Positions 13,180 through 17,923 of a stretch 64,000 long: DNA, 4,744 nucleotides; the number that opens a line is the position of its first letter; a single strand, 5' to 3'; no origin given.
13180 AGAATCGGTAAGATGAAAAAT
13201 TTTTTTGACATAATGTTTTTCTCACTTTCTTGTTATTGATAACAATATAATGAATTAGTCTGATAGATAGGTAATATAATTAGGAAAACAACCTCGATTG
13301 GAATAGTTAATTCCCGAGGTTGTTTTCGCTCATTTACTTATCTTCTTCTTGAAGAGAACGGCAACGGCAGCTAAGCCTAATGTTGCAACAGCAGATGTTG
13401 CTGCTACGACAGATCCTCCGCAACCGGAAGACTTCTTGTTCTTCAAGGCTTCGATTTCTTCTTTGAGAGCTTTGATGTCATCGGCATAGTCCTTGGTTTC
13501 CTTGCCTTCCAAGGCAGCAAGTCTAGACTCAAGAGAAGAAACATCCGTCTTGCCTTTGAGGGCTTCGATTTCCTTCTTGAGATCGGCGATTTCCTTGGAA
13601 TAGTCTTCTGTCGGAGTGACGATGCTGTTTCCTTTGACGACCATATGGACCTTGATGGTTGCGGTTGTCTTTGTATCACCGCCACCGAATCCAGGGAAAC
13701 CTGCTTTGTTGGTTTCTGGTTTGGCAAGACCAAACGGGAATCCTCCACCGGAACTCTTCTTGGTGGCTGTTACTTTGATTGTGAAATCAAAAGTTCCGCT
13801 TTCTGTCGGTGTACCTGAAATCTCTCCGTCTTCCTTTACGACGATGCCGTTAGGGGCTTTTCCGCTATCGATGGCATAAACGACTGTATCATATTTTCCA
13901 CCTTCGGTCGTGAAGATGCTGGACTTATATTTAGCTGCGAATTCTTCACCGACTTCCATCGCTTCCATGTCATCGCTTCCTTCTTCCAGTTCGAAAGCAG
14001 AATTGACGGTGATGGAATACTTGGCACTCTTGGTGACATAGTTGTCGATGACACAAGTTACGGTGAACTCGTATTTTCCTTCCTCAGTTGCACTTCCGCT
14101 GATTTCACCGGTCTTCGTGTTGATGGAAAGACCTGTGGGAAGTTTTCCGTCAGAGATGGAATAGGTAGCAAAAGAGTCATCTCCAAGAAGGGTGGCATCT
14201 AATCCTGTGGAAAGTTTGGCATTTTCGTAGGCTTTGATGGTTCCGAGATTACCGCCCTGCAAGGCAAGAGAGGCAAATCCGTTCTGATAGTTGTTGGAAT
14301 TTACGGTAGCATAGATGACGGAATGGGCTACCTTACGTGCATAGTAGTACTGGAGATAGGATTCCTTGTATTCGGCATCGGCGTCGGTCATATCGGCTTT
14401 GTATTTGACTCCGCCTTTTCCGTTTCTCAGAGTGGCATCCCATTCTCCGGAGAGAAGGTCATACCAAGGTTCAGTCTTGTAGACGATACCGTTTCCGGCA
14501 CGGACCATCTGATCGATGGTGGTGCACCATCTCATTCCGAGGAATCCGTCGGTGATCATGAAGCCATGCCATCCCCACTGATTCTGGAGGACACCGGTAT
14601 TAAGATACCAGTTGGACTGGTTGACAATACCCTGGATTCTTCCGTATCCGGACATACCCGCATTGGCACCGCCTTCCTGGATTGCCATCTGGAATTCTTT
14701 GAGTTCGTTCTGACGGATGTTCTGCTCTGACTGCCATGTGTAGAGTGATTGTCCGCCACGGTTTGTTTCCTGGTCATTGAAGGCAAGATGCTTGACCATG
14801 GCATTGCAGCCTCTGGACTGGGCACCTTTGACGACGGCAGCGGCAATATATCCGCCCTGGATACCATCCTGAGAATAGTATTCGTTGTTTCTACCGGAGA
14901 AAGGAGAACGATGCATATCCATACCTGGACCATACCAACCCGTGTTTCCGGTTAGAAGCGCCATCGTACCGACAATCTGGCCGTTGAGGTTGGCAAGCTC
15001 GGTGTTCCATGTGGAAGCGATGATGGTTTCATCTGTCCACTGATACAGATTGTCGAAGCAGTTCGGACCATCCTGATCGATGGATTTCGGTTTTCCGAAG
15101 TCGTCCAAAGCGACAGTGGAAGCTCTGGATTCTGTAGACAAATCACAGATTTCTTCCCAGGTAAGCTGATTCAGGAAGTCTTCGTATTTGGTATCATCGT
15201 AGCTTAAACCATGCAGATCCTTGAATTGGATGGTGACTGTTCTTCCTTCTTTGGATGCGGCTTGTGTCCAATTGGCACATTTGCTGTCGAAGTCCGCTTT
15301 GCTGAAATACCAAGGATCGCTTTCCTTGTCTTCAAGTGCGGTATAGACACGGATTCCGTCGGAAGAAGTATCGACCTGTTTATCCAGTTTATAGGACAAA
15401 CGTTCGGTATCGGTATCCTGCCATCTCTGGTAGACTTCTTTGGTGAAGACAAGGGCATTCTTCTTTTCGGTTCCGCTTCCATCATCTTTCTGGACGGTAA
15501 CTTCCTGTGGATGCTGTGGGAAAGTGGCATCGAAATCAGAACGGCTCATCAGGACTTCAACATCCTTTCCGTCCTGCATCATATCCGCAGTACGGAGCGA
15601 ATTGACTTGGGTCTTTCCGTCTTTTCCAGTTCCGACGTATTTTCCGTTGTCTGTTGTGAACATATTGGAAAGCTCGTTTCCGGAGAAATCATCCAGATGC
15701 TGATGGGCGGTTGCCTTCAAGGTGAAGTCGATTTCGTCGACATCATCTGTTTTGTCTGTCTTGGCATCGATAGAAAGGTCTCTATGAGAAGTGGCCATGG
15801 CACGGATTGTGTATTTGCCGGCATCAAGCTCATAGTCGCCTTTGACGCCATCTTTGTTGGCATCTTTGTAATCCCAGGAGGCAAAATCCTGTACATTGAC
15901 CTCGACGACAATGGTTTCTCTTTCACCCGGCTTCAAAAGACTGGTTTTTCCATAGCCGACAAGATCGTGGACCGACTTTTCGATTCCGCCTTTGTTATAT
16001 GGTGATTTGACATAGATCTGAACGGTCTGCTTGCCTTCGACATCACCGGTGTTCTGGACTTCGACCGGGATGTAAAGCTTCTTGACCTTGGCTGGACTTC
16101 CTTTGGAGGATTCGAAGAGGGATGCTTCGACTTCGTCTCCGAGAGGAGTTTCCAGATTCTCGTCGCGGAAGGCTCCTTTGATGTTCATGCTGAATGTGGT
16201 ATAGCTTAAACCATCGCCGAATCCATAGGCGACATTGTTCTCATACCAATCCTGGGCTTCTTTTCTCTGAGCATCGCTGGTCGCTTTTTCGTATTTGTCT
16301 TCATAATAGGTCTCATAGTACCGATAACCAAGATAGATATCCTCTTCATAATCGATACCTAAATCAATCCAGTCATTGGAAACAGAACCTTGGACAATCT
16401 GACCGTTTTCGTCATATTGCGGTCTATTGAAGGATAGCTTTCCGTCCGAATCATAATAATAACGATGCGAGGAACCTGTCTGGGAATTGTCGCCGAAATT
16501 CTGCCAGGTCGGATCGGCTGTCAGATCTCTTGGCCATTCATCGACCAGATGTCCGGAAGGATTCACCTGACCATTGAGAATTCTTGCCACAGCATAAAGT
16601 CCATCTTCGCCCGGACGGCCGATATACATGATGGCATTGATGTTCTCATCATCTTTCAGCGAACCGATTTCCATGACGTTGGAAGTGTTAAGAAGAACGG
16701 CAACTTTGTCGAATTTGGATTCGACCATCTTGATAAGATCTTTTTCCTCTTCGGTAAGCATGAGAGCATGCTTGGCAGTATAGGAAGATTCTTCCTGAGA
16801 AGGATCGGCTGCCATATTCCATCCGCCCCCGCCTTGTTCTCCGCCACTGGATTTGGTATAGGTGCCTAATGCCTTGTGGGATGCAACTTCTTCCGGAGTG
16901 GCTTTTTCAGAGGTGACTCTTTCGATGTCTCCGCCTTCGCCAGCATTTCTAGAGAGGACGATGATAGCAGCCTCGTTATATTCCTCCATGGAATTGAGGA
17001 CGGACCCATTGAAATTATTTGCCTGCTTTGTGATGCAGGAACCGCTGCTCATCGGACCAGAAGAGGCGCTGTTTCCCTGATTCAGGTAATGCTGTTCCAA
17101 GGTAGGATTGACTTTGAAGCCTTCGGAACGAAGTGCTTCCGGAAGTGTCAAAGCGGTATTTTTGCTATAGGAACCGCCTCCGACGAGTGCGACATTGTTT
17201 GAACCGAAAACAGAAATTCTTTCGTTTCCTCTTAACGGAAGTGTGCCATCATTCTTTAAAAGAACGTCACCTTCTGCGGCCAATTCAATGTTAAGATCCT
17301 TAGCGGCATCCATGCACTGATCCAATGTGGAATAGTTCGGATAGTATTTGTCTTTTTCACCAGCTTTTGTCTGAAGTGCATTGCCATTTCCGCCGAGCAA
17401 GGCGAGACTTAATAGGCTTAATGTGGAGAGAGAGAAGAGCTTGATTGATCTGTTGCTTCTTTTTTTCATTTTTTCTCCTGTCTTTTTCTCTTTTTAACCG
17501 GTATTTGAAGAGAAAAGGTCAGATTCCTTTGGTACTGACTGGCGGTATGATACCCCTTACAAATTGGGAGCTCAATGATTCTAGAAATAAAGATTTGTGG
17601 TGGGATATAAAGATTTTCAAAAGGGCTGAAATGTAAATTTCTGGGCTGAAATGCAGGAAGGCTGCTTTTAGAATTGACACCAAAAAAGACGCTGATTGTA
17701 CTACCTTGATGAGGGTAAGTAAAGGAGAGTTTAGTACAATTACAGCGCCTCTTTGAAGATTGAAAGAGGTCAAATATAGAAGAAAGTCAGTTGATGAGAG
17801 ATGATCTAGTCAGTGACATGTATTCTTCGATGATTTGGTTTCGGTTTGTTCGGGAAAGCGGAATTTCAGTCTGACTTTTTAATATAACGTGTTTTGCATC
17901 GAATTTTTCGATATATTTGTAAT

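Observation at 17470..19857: Peptide-sensing-type (AgrC/LytTR) two-component system lacking any pheromone or processing gene, wired next to the giant GH3 with a candidate LytTR direct-repeat box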

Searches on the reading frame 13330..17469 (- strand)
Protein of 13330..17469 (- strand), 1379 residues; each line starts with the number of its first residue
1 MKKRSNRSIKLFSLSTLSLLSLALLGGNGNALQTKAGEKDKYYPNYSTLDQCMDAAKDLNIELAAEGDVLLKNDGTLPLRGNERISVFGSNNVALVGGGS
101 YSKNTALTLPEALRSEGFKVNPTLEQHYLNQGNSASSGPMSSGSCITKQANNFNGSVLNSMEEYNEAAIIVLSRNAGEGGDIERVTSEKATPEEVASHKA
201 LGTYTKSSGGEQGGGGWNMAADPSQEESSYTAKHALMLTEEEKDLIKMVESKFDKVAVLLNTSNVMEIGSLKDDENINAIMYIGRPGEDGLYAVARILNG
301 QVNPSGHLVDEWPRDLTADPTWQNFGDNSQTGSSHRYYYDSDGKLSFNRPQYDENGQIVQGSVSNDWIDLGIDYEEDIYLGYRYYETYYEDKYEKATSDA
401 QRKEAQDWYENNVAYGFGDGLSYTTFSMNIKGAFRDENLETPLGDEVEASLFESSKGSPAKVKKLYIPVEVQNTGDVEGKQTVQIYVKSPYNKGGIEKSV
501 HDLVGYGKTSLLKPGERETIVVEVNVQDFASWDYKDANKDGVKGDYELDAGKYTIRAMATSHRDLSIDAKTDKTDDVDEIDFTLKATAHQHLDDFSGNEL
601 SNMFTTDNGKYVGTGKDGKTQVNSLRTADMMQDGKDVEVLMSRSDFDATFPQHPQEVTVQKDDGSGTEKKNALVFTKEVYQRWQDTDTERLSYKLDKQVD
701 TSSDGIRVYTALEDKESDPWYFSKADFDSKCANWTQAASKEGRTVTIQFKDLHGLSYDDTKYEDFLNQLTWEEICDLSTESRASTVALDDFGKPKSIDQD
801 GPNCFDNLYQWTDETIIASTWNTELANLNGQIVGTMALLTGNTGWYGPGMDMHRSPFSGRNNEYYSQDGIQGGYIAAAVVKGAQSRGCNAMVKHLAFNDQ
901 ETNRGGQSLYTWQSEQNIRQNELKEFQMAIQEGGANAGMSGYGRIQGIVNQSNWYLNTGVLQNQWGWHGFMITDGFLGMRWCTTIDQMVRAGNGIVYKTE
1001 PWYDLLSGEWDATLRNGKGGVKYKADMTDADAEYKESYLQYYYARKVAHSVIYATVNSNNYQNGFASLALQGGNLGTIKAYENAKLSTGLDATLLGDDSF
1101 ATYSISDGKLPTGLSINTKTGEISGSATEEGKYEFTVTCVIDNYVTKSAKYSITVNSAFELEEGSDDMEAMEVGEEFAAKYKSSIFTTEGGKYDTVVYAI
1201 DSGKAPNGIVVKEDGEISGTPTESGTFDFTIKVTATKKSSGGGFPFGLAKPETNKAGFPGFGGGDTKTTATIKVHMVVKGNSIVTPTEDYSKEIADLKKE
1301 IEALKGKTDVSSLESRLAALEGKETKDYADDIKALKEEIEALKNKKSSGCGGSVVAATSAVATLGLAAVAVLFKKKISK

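Call 4: search_protein_families(library=pfam, proteins=[window:13330-17469:-], max_evalue=0.01)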
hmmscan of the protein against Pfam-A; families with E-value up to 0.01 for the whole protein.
window:13330-17469:- (1379 aa): 6 families
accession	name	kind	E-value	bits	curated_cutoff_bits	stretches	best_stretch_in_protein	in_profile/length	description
PF01915.27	Glyco_hydro_3_C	-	1.5e-23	84.2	31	1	69-382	2-200/200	Glycosyl hydrolase family 3 C-terminal domain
PF05345.18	He_PIG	-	1e-19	71.2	24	2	1076-1156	9-96/96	Putative Ig domain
PF00933.27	Glyco_hydro_3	-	3.7e-15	56.6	27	1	817-980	91-256/316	Glycosyl hydrolase family 3 N terminal domain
PF14310.12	Fn3-like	-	2.2e-10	41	25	1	482-551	2-68/71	Fibronectin type III-like domain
PF06810.17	Phage_scaffold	-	0.0013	19.2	35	1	1282-1338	38-96/170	Phage capsid assembly scaffolding protein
PF18000.7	Top6b_C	-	0.004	17.7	28.6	0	1133-1203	28-95/111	Type 2 DNA topoisomerase 6 subunit B C-terminal domain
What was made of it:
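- Checked: The GH3 gene is 13330-17469 (1379 aa) with GH3_C, Fn3-like, GH3_N and He_PIG domains (call 4).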

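Call 46: search_protein_families(library=ncbifam, proteins=[window:13330-17469:-], max_evalue=0.01)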
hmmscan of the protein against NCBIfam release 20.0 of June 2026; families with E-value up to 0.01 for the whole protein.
window:13330-17469:- (1379 aa): 7 families
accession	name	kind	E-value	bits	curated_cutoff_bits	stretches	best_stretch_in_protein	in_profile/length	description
NF041610.1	alph_arabinopyran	equivalog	4.9e-52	177.1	1300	3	817-974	67-222/738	exo-alpha-(1->6)-L-arabinopyranosidase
NF052329.1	XyloArabinsidase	equivalog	2.1e-38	131.9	1050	4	821-976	121-275/750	beta-xylosidase/alpha-l-arabinosidase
NF052330.1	BetGlucosiCelf0468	equivalog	4.3e-34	117.9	1300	2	816-974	62-222/817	beta-d-glucosidase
NF052331.1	Bet13-16Glucosase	equivalog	8.5e-27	93.6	1330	3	817-974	102-263/750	exo-beta-d-1,3/1,6-glucosidase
NF041776.1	xylosidase_Xyl3A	equivalog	4.9e-24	84.3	1250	3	409-552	716-834/846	xylan 1,4-beta-xylosidase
NF011678.0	PRK15098.1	equivalog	1.2e-22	80.2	666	3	817-974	126-287/765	beta-glucosidase BglX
NF041579.1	betaxyl_Flavo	equivalog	9.2e-18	63.8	1350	2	816-974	90-256/716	beta-xylosidase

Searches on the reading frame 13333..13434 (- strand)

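Call 83: search_protein_families(library=ncbifam, proteins=[window:13333-13434:-], max_evalue=1)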
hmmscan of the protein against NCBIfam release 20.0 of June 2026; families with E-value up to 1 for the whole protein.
seq(34 aa): 1 family
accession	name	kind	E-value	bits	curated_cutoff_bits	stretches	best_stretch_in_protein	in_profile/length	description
NF033846.1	Rumino_NPXTG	domain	0.81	10.1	23.5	0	10-31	8-29/30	NPXTG-anchored protein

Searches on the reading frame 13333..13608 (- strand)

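Call 83: search_protein_families(library=ncbifam, proteins=[window:13333-13608:-], max_evalue=1)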
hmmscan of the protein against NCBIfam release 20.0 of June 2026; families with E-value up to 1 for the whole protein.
seq(92 aa): 14 families
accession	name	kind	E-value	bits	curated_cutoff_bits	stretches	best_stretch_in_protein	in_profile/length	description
NF033928.1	alph_xenorhab_A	subfamily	0.00059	19.2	125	1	4-89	149-232/339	alpha-xenorhabdolysin family binary toxin subunit A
TIGR03545.1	TIGR03545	subfamily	0.0013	17.4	173.35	1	2-57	172-226/556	TIGR03545 family protein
NF011401.0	PRK14826.1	equivalog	0.004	16.6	268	1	12-74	87-145/226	putative deoxyribonucleotide triphosphate pyrophosphatase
NF033804.1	Streccoc_I_II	equivalog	0.01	13.2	1500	1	1-59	134-193/1551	antigen I/II family LPXTG-anchored adhesin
NF045487.1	ASRP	equivalog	0.021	13.5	300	1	4-57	389-443/593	archaea-specific SMC-related protein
TIGR03007.1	pepcterm_ChnLen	equivalog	0.029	12.6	278.85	1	17-64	250-296/498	XrtA system polysaccharide chain length determinant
TIGR04535.1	ferrit_encaps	subfamily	0.069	13.1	125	0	36-56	10-30/114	encapsulin-associated ferritin-like protein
NF008244.0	PRK11020.1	equivalog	0.084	13.4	110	1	9-61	4-58/120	YibL family ribosome-associated protein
TIGR04211.1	SH3_and_anchor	equivalog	0.1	12.2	65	1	4-58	86-140/198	TIGR04211 family SH3 domain-containing protein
NF010725.0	PRK14127.1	equivalog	0.11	12.9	91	0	1-25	42-66/111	cell division regulator GpsB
NF005304.0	PRK06835.1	equivalog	0.14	11.2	215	1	4-60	28-82/330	ATP-binding protein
NF011951.0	PRK15422.1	equivalog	0.21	11.9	132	0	39-61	16-38/81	septal ring assembly protein ZapB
NF053609.1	Sul12a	equivalog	0.21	11.8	150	0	4-20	78-94/103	Sul12a family chromatin-organizing protein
NF008505.0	PRK11415.1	equivalog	0.26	11.5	91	0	25-57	28-60/74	hypothetical protein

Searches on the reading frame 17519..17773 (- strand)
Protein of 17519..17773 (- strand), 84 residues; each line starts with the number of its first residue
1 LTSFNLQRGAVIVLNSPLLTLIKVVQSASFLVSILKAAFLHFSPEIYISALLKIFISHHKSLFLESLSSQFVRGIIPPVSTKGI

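Call 4: search_protein_families(library=pfam, proteins=[window:17519-17773:-], max_evalue=0.01)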
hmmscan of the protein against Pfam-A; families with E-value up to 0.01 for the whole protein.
window:17519-17773:- (84 aa): 0 families
